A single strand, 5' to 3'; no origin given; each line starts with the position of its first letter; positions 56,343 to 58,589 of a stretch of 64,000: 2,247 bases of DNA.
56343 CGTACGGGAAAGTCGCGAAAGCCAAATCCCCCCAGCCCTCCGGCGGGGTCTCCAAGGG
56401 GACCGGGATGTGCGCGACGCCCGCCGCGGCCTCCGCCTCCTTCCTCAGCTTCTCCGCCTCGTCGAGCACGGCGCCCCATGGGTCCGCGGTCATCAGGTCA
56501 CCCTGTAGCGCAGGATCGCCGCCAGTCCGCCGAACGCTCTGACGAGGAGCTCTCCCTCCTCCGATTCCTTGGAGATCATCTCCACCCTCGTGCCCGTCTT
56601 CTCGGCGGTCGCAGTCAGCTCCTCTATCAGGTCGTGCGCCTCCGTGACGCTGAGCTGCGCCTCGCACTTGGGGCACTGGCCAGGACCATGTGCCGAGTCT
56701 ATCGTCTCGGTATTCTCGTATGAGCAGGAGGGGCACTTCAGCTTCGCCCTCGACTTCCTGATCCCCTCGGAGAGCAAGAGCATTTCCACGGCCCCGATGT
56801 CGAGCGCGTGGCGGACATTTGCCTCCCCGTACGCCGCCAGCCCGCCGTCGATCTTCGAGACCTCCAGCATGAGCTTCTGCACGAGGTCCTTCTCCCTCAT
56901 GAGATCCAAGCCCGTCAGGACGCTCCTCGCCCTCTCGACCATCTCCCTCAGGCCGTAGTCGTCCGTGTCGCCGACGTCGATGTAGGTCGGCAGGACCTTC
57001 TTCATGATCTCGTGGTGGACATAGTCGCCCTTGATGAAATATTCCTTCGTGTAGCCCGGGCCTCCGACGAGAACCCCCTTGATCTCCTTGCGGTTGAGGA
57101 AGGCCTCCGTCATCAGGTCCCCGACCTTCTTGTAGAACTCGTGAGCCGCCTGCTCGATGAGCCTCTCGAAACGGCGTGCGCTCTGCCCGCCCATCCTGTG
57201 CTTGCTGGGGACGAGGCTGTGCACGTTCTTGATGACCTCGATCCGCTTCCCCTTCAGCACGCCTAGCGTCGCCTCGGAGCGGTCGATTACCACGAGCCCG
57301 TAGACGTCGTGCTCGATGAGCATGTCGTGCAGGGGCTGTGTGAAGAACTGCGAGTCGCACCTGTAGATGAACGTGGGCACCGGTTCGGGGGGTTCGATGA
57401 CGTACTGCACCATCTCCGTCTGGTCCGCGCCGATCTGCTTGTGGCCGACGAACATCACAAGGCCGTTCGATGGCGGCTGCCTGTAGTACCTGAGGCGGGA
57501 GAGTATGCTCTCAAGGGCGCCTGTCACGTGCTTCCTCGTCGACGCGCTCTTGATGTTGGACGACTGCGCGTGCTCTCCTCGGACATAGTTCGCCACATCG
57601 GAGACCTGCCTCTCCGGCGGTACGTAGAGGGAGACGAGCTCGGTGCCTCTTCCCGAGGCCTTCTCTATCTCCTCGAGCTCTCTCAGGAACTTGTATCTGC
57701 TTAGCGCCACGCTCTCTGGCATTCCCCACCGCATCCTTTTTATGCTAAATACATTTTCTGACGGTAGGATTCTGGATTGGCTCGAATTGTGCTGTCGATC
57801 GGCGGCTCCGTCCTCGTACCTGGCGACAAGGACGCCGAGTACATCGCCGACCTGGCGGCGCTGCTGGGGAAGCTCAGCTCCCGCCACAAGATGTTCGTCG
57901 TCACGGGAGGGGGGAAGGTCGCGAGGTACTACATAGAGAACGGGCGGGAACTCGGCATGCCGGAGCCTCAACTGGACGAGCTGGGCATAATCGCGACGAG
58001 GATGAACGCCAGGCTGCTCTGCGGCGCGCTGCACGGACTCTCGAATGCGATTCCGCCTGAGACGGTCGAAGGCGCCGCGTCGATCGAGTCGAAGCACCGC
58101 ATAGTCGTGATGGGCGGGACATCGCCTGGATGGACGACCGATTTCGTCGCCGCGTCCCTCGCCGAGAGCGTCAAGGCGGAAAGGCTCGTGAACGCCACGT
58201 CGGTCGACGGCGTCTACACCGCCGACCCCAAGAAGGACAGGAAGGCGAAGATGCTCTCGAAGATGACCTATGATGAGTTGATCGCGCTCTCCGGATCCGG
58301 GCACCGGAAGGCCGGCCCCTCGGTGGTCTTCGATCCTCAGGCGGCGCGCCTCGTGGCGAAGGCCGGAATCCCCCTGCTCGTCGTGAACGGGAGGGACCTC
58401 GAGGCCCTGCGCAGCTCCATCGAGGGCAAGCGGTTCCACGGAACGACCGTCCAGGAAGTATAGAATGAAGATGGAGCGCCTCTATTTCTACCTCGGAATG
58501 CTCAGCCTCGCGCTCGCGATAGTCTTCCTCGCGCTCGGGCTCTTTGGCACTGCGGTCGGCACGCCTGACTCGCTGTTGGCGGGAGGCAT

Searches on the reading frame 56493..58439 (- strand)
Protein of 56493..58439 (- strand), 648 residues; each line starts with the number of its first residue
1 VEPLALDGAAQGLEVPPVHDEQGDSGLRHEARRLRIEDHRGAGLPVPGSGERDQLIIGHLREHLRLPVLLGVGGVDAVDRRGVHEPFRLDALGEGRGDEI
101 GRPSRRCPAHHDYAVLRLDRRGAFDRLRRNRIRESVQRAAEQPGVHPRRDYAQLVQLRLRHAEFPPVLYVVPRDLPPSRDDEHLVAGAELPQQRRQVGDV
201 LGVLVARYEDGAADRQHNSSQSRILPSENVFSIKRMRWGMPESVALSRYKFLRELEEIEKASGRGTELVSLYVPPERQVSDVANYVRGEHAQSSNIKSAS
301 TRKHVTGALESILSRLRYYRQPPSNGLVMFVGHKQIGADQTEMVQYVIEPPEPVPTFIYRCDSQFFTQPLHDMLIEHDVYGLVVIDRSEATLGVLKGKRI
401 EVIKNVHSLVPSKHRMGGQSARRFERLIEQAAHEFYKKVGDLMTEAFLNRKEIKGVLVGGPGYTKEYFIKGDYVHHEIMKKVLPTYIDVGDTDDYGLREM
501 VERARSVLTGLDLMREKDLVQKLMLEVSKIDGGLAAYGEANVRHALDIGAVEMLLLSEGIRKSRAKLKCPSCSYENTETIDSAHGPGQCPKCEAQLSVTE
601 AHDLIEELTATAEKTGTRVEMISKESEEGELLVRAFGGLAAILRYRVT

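Call 16: search_protein_families(library=pfam, proteins=[window:56493-58439:-], max_evalue=0.001)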
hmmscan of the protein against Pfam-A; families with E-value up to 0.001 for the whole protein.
window:56493-58439:- (648 aa): 5 families
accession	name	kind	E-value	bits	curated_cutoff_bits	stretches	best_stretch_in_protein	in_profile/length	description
PF03464.20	eRF1_2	-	1.7e-42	145.3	27.1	1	380-508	2-131/133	eRF1 domain 2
PF03465.20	eRF1_3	-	9e-27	94.1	25.8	1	513-647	1-106/106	eRF1 domain 3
PF03463.20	eRF1_1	-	1.1e-18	67.9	23.8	1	257-374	6-123/123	eRF1 domain 1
PF18854.6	baeRF_family10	-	2.6e-13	50.9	27.1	1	367-462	3-101/143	Bacterial archaeo-eukaryotic release factor family 10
PF18859.6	acVLRF1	-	7.2e-12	46.1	27.1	1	383-507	5-127/130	Actinobacteria/chloroflexi VLRF1 release factor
